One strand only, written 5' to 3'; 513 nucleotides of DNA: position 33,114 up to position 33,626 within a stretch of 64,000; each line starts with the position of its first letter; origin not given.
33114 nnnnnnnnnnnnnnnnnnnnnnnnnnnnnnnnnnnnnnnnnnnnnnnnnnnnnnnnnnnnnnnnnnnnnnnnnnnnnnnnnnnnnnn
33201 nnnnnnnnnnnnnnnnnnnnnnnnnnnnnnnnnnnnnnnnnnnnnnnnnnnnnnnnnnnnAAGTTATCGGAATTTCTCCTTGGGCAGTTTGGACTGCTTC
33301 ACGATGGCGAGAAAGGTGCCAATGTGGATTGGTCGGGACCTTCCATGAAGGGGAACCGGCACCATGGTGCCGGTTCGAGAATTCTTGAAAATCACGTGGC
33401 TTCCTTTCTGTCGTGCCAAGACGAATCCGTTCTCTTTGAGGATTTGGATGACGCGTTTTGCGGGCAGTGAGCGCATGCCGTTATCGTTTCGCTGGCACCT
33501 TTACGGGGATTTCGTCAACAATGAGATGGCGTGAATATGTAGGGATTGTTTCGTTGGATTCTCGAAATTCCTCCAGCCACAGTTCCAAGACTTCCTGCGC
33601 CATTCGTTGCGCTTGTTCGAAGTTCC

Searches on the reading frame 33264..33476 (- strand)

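Call 106: search_protein_families(library=pfam, proteins=[window:33264-33476:-], max_evalue=0.001)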
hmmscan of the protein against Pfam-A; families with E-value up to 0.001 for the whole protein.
window:33264-33476:- (70 aa): 1 family
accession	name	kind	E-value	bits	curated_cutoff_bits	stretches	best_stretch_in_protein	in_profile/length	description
PF07927.17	HicA_toxin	-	1.3e-16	60.9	27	1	7-64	2-58/58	HicA toxin of bacterial toxin-antitoxin,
